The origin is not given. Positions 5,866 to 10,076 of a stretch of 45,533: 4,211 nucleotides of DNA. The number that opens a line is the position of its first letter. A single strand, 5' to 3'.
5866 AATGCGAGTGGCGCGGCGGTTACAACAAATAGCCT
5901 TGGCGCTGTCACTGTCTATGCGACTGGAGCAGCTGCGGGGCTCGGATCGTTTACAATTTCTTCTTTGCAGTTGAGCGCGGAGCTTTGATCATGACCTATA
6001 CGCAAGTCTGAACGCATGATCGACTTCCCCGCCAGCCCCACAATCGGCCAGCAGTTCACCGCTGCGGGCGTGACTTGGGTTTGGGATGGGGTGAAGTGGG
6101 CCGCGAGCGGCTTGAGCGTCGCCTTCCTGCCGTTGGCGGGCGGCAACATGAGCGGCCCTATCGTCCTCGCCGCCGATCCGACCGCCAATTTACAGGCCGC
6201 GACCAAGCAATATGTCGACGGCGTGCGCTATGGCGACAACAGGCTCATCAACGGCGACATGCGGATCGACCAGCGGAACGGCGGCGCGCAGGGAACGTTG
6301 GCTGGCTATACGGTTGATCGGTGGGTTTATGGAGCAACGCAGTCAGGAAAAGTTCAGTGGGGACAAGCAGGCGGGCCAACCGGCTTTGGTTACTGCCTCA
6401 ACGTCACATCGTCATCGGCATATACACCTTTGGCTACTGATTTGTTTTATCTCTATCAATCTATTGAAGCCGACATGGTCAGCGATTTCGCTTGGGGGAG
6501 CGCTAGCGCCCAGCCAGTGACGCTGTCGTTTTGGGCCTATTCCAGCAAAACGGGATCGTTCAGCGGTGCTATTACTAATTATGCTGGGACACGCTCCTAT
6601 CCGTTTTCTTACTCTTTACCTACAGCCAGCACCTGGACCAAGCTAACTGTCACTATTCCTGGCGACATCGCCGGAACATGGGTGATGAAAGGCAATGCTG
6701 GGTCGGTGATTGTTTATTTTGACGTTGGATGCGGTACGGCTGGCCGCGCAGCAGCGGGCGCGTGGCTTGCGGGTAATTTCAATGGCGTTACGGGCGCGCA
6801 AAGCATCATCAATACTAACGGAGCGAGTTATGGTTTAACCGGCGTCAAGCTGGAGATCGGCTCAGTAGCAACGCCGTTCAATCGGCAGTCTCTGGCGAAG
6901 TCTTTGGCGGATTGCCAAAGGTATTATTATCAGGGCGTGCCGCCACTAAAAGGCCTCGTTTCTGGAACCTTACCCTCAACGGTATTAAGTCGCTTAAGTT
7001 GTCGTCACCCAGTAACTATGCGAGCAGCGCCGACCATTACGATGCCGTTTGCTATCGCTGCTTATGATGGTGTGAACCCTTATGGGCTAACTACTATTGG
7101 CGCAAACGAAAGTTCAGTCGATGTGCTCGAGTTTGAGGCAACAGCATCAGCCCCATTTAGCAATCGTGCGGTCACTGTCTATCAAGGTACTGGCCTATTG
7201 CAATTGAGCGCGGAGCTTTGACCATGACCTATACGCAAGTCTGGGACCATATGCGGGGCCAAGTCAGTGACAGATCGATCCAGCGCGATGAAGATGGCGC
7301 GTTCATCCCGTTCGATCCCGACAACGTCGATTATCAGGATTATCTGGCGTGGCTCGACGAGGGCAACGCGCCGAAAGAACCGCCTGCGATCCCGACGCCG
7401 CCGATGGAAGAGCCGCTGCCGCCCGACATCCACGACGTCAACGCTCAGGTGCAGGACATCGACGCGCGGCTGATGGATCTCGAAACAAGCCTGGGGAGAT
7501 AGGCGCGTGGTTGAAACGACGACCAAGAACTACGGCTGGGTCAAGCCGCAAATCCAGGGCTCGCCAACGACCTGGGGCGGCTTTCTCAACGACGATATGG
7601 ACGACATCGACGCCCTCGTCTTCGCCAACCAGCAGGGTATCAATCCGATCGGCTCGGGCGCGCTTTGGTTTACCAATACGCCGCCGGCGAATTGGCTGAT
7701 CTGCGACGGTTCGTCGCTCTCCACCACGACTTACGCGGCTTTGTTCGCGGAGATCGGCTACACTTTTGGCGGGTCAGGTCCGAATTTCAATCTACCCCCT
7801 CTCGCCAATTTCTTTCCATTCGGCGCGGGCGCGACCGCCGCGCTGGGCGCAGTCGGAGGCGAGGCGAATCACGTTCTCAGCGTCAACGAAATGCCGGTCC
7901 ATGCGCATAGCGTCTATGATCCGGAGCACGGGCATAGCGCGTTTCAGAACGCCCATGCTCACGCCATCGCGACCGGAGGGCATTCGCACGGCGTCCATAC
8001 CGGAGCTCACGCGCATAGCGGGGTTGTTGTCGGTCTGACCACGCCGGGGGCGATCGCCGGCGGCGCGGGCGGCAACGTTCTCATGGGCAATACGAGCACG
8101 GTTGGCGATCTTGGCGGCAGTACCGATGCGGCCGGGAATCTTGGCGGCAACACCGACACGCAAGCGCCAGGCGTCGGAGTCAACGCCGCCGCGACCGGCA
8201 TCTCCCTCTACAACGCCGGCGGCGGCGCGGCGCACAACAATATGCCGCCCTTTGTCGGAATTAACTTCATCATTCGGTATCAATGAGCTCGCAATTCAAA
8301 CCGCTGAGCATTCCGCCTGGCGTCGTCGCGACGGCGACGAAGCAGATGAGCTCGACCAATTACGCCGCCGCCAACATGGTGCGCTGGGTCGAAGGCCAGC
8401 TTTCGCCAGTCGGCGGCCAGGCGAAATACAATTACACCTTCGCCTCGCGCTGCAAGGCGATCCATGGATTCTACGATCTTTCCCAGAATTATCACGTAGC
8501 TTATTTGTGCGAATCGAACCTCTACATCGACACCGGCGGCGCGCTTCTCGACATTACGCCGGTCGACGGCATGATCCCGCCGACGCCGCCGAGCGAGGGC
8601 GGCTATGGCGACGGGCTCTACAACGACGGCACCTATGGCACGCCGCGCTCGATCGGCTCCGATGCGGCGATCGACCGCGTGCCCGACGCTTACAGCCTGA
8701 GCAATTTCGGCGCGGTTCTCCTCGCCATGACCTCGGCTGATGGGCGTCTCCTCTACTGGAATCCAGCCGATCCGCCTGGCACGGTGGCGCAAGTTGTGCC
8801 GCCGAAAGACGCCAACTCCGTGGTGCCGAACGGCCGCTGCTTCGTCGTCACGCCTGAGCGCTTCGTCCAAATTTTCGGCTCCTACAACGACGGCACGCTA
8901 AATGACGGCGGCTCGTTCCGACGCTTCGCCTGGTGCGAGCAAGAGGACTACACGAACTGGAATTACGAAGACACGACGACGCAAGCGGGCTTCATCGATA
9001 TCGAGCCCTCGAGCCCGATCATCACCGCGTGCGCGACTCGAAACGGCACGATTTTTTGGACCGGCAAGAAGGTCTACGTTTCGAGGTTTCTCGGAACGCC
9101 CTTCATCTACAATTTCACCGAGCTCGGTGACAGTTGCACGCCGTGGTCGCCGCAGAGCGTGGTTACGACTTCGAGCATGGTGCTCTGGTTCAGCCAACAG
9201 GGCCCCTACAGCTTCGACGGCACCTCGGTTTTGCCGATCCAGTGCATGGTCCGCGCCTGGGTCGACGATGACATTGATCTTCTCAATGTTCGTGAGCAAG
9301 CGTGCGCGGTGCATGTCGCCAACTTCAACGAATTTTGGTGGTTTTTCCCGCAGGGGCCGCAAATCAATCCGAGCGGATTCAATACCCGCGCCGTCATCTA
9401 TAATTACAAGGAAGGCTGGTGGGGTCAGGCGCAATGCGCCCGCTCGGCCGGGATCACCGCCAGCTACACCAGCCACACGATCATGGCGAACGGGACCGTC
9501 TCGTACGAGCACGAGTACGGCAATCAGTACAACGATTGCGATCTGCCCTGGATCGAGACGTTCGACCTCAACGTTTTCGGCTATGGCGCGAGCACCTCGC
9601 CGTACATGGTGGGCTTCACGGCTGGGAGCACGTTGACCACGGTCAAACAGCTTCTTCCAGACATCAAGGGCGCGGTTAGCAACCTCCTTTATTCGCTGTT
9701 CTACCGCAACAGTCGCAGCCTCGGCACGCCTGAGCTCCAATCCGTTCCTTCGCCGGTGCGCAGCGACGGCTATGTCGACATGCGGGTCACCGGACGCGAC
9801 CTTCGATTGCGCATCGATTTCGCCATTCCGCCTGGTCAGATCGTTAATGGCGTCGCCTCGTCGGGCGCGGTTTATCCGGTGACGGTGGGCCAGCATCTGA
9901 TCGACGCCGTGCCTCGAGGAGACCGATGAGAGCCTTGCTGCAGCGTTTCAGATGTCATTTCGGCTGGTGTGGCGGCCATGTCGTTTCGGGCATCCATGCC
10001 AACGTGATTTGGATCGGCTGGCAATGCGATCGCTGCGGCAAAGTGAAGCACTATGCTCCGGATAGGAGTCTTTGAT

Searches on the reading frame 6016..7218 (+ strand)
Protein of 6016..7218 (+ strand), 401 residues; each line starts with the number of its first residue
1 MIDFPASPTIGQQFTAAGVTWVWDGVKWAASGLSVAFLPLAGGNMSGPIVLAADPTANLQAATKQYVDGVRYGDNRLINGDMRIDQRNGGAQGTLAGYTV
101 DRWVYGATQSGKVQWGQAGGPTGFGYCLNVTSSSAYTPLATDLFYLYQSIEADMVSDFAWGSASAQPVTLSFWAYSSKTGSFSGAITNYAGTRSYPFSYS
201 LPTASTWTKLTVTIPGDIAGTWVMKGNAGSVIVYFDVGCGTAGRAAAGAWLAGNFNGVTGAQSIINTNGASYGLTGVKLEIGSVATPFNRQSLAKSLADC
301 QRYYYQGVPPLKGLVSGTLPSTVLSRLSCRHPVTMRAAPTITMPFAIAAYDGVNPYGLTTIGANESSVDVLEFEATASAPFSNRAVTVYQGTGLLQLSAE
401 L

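Call 22: search_protein_families(library=phrogs, proteins=[window:6016-7218:+], max_evalue=0.001)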
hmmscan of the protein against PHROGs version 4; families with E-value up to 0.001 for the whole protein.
window:6016-7218:+ (401 aa): 7 families
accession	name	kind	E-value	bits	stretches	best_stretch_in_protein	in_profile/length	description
phrog_4492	-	tail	8.6e-46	157.6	1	53-366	772-1057/1096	tail fiber protein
phrog_6427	-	unknown function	2.6e-09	37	1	192-306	447-559/675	-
phrog_27782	-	unknown function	4.6e-09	36.5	1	62-307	310-542/644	-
phrog_35687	-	unknown function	5.6e-09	35.8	1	98-304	346-559/653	-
phrog_28838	-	unknown function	1.5e-08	34.7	1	267-343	533-613/661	-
phrog_17970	-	unknown function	6.2e-05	23.5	1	2-33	3-34/357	-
phrog_16641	-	tail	0.00057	18.5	1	36-69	122-155/1296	tail fiber protein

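Call 23: search_protein_families(library=pfam, proteins=[window:6016-7218:+], max_evalue=0.01)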
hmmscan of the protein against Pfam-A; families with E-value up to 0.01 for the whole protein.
window:6016-7218:+ (401 aa): 0 families

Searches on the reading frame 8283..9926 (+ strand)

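Call 22: search_protein_families(library=phrogs, proteins=[window:8283-9926:+], max_evalue=0.001)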
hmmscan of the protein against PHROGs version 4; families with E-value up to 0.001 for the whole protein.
window:8283-9926:+ (548 aa): 1 family
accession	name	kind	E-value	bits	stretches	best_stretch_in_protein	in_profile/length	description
phrog_3287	-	head and packaging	1.7e-55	189.9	1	3-514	3-504/524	virion structural protein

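Call 23: search_protein_families(library=pfam, proteins=[window:8283-9926:+], max_evalue=0.01)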
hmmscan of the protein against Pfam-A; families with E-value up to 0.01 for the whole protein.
window:8283-9926:+ (548 aa): 0 families
